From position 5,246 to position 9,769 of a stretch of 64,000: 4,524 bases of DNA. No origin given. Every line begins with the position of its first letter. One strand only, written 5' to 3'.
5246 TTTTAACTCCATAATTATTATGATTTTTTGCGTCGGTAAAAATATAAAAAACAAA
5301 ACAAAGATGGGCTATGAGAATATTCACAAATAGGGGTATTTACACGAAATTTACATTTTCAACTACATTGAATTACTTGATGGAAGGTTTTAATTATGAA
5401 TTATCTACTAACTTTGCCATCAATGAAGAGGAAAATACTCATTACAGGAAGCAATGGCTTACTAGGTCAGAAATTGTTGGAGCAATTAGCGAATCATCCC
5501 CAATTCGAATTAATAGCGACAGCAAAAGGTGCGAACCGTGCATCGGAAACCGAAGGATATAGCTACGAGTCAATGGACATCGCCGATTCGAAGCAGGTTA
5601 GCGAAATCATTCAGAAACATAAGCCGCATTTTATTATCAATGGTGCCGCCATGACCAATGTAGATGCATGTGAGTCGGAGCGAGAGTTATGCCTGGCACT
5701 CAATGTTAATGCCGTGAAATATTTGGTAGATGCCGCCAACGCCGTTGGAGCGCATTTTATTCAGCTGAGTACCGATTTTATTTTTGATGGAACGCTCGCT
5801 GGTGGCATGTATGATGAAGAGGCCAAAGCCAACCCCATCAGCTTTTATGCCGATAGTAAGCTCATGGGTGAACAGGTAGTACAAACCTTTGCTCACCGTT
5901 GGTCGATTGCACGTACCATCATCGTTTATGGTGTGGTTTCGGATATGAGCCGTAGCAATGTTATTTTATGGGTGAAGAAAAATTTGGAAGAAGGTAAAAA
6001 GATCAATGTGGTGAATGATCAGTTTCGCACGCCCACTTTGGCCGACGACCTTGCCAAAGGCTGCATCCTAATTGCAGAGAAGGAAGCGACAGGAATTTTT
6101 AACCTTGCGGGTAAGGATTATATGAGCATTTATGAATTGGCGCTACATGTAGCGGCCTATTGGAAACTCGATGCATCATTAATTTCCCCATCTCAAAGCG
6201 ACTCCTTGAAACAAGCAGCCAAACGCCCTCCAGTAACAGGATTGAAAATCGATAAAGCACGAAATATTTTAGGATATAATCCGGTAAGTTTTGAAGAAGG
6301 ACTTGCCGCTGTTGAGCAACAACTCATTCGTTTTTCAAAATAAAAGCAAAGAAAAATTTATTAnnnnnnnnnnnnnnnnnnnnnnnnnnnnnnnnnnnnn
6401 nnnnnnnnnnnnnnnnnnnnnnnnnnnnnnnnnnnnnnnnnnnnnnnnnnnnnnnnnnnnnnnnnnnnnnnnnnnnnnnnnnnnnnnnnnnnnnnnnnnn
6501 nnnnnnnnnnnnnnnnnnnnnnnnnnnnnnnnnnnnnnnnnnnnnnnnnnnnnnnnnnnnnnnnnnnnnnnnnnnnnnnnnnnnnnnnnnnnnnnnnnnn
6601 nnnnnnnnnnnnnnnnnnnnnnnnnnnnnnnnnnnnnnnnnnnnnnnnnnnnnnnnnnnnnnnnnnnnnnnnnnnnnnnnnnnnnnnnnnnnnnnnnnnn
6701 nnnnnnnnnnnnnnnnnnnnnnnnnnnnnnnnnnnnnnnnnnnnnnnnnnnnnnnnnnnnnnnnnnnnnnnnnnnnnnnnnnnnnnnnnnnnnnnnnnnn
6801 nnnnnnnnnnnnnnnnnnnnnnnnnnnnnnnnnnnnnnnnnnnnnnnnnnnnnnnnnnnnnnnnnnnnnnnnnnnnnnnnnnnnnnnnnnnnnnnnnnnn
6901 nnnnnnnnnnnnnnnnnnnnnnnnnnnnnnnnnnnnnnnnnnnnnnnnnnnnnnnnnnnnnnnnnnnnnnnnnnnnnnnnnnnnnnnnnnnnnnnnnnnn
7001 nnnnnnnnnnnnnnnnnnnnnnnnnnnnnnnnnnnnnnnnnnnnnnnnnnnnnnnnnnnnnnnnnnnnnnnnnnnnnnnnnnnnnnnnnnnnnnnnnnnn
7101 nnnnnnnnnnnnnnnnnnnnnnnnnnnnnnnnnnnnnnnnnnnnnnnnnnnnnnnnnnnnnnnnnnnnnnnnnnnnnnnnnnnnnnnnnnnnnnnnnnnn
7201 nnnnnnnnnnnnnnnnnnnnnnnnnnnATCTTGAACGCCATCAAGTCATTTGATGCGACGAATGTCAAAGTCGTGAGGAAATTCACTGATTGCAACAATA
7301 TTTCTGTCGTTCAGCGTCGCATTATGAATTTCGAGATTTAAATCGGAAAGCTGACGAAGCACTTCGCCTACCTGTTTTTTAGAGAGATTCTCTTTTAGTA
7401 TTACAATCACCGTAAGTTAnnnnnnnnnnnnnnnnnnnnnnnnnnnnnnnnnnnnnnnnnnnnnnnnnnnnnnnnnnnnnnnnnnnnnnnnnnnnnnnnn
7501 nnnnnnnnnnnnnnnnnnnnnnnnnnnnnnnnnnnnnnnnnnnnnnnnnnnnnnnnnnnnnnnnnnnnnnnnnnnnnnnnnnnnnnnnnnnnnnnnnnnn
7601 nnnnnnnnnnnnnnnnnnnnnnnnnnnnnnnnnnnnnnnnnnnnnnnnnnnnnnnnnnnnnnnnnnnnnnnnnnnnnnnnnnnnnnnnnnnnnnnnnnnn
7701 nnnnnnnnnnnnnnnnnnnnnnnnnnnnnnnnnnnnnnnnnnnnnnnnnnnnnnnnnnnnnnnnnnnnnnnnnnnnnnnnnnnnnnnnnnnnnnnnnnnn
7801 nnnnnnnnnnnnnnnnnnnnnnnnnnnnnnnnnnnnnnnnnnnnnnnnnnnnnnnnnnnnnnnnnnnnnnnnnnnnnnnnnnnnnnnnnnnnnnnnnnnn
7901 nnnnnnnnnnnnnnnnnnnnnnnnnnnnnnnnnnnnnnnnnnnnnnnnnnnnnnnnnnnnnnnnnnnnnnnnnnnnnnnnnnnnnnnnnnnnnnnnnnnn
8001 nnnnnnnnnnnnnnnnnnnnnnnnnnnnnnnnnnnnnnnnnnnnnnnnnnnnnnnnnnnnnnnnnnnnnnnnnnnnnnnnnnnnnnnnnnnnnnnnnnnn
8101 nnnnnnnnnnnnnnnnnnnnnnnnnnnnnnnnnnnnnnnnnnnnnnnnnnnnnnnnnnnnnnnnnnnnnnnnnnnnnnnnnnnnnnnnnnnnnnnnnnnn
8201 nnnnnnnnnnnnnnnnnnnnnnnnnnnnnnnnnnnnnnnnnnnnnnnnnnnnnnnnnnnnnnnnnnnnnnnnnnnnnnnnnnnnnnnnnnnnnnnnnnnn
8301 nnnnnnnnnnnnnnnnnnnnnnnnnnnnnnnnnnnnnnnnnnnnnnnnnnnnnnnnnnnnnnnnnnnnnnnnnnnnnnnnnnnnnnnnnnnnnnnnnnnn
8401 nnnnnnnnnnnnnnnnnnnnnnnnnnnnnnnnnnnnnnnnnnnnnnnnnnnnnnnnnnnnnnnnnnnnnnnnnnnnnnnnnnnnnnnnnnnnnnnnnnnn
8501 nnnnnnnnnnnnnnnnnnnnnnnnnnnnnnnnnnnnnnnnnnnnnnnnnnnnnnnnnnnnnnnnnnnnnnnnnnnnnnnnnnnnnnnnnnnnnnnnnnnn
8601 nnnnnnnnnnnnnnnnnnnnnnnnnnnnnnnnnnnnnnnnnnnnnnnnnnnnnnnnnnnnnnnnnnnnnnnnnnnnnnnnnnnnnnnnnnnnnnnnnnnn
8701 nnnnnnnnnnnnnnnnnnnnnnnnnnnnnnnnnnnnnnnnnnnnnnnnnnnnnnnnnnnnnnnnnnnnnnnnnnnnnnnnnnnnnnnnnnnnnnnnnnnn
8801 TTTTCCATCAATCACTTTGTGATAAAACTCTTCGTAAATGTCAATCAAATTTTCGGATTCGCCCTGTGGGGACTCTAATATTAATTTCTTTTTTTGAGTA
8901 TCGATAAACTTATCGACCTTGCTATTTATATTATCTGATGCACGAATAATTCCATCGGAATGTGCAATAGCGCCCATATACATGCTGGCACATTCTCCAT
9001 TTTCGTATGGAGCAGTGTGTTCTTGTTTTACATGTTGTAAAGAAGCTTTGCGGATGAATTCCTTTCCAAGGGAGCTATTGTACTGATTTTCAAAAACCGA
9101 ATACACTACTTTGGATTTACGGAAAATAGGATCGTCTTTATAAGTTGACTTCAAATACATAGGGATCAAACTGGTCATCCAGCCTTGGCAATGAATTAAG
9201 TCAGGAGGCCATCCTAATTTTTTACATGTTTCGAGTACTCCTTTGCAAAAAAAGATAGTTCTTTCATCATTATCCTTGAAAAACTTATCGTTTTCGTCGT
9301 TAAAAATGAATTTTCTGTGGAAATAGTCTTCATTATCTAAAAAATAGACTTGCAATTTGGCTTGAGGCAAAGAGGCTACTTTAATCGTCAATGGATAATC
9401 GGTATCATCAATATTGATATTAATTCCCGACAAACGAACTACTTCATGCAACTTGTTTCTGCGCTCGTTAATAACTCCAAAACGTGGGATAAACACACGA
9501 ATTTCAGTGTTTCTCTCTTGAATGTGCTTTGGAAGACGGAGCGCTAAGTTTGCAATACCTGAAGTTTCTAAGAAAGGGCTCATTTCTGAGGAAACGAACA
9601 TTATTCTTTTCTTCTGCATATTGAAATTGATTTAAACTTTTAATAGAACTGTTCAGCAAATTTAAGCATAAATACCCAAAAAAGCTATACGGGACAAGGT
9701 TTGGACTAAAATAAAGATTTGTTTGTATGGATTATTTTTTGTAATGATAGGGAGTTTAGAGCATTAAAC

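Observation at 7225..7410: Single in-frame TGA splits DAHP synthase exactly at the regulatory-domain / catalytic-domain junction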

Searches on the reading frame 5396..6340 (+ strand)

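Call 5: search_protein_families(library=pfam, proteins=[window:5396-6340:+], max_evalue=0.01)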
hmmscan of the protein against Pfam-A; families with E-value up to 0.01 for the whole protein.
window:5396-6340:+ (315 aa): 9 families
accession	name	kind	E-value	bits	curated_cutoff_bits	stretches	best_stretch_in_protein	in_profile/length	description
PF04321.23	RmlD_sub_bind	-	7.2e-67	225.9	27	1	13-309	2-284/287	RmlD substrate binding domain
PF01370.27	Epimerase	-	5.3e-28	98.5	20.9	1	14-238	1-240/240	NAD dependent epimerase/dehydratase family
PF16363.11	GDP_Man_Dehyd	-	6.2e-20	72.4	27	1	15-303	1-329/332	GDP-mannose 4,6 dehydratase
PF02719.21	Polysacc_synt_2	-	2.9e-14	53.4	20.2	1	14-210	1-199/293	Polysaccharide biosynthesis protein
PF07993.18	NAD_binding_4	-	2.8e-08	33.7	20.1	1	78-184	90-210/258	Male sterility protein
PF01073.25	3Beta_HSD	-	2.6e-07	30.4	22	1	15-164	1-159/280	3-beta hydroxysteroid dehydrogenase/isomerase family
PF13460.12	NAD_binding_10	-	2.6e-05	24.6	27.2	1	18-174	1-143/184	NAD(P)H-binding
PF01118.30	Semialdhyde_dh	-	0.00094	20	26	1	13-58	1-46/121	Semialdehyde dehydrogenase, NAD binding domain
PF01113.26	DapB_N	-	0.0047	17.5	25.6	1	13-81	2-72/124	Dihydrodipicolinate reductase, N-terminus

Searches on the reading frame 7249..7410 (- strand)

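Call 5: search_protein_families(library=pfam, proteins=[window:7249-7410:-], max_evalue=0.01)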
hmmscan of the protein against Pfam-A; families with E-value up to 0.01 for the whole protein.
window:7249-7410:- (54 aa): 1 family
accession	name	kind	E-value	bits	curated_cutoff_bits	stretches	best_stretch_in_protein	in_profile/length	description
PF18152.6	DAHP_snth_FXD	-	1.5e-06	28.4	27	1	1-40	1-40/67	DAHP synthase ferredoxin-like domain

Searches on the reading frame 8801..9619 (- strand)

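Call 67: search_protein_families(library=ncbifam, proteins=[window:8801-9619:-], max_evalue=1e-10)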
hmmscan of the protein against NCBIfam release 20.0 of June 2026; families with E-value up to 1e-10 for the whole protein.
window:8801-9619:- (273 aa): 10 families
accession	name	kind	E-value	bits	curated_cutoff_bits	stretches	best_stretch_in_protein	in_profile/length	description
NF010698.0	PRK14098.1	equivalog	5.5e-53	180.3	754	1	4-233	6-233/489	starch synthase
NF001903.0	PRK00654.2-2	equivalog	4.7e-41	141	616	1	5-232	2-223/482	glycogen synthase GlgA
TIGR02095.1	glgA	subfamily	1.8e-36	125.8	328.45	1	5-229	2-217/477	glycogen/starch synthase, ADP-glucose type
NF001898.0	PRK00654.1-1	equivalog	1e-34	120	603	1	5-236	2-223/477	glycogen synthase GlgA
NF001906.0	PRK00654.2-5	equivalog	1.4e-27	96.8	870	1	5-182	7-176/485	glycogen synthase GlgA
NF001905.0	PRK00654.2-4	subfamily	2.3e-19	69.3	560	1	6-238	3-224/489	glycogen synthase GlgA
NF001899.0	PRK00654.1-2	equivalog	4e-18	65.1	459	1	5-224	2-209/478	glycogen synthase GlgA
NF001900.0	PRK00654.1-3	equivalog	1.6e-17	63.2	509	1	5-160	2-143/481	glycogen synthase GlgA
NF001901.0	PRK00654.1-5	equivalog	1.5e-16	59.9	649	1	2-164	22-181/502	glycogen synthase GlgA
NF001902.0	PRK00654.2-1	equivalog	3.1e-12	45.8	845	1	6-196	3-186/492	glycogen synthase GlgA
